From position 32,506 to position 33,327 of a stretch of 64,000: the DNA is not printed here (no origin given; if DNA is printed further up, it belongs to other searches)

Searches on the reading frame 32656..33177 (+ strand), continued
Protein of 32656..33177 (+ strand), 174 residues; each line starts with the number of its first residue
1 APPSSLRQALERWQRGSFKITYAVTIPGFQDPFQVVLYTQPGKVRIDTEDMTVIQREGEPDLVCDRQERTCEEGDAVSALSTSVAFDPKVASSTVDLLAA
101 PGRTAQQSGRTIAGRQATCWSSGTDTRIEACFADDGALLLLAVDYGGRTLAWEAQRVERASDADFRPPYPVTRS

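Call 57: search_protein_families(library=pfam, proteins=[L013:11061-11927:-, L035:1663-3681:-, L034:922-1722:-, L034:2322-3368:-, L036:1402-2202:-, L005:9739-10563:+, L013:7607-8755:+, L013:12105-13154:+], max_evalue=0.001)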
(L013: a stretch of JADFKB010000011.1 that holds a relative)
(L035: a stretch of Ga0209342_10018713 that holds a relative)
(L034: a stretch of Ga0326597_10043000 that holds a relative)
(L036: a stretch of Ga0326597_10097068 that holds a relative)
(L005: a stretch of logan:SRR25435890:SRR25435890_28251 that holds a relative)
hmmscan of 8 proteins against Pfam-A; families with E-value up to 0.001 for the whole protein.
L013:11061-11927:- (289 aa): 4 families
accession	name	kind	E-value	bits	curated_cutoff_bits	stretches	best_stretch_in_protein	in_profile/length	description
PF00106.31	adh_short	-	2.3e-51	174.5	26.6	1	31-227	1-188/195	short chain dehydrogenase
PF13561.12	adh_short_C2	-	9.4e-44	150.2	27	1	39-268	5-230/236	Enoyl-(Acyl carrier protein) reductase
PF08659.16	KR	-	2.4e-13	50.8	22.6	1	34-198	4-160/180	KR domain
PF01370.27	Epimerase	-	0.00012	22.1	20.9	1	34-160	2-105/240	NAD dependent epimerase/dehydratase family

L035:1663-3681:- (673 aa): 4 families
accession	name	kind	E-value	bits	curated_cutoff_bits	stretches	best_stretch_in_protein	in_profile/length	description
PF00106.31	adh_short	-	6.4e-54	182.8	26.6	1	429-615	1-179/195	short chain dehydrogenase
PF13561.12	adh_short_C2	-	1.8e-45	155.8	27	1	435-614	1-172/236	Enoyl-(Acyl carrier protein) reductase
PF08659.16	KR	-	8.7e-12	45.8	22.6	1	432-602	4-166/180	KR domain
PF01370.27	Epimerase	-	4.3e-06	26.8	20.9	1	432-603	2-160/240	NAD dependent epimerase/dehydratase family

L034:922-1722:- (267 aa): 4 families
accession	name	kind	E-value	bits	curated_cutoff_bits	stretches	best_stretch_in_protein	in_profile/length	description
PF00106.31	adh_short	-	9.3e-55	185.6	26.6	1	23-209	1-179/195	short chain dehydrogenase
PF13561.12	adh_short_C2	-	1.8e-45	155.8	27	1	29-208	1-172/236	Enoyl-(Acyl carrier protein) reductase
PF08659.16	KR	-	3.1e-12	47.2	22.6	1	26-199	4-169/180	KR domain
PF01370.27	Epimerase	-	3e-07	30.5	20.9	1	26-196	2-159/240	NAD dependent epimerase/dehydratase family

L034:2322-3368:- (349 aa): 0 families

L036:1402-2202:- (267 aa): 4 families
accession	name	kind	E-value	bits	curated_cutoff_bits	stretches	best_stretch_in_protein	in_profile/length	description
PF00106.31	adh_short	-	2.8e-54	184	26.6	1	23-207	1-177/195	short chain dehydrogenase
PF13561.12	adh_short_C2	-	6.8e-46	157.2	27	1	31-207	5-171/236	Enoyl-(Acyl carrier protein) reductase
PF08659.16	KR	-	1.8e-12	48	22.6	1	25-196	3-166/180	KR domain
PF01370.27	Epimerase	-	3.4e-05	23.8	20.9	1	26-196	2-159/240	NAD dependent epimerase/dehydratase family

L005:9739-10563:+ (275 aa): 4 families
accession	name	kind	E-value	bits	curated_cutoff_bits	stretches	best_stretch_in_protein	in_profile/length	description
PF00561.26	Abhydrolase_1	-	6.7e-20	72.2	25.8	1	23-247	1-231/245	alpha/beta hydrolase fold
PF12697.13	Abhydrolase_6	-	1.5e-15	58.9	26.3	1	25-264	1-216/217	Alpha/beta hydrolase family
PF12146.15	Hydrolase_4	-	1.1e-12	48.2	27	1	24-248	6-226/239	Serine aminopeptidase, S33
PF00756.26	Esterase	-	0.00054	20.3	22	1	67-126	85-148/251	Putative esterase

L013:7607-8755:+ (383 aa): 2 families
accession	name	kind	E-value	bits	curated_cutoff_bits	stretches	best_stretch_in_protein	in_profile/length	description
PF02826.25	2-Hacid_dh_C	-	5.1e-67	225.1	25.1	1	167-345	1-178/178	D-isomer specific 2-hydroxyacid dehydrogenase, NAD binding domain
PF00389.36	2-Hacid_dh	-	1.7e-33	115.6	24.6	1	64-377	2-134/134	D-isomer specific 2-hydroxyacid dehydrogenase, catalytic domain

L013:12105-13154:+ (350 aa): 2 families
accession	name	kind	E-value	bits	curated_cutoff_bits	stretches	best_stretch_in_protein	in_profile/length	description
PF01717.24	Meth_synt_2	-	2.1e-37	129.6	21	1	29-339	3-319/324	Cobalamin-independent synthase, Catalytic domain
PF08267.18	Meth_synt_1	-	3.8e-28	99.4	27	1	102-307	97-309/313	Cobalamin-independent synthase, N-terminal domain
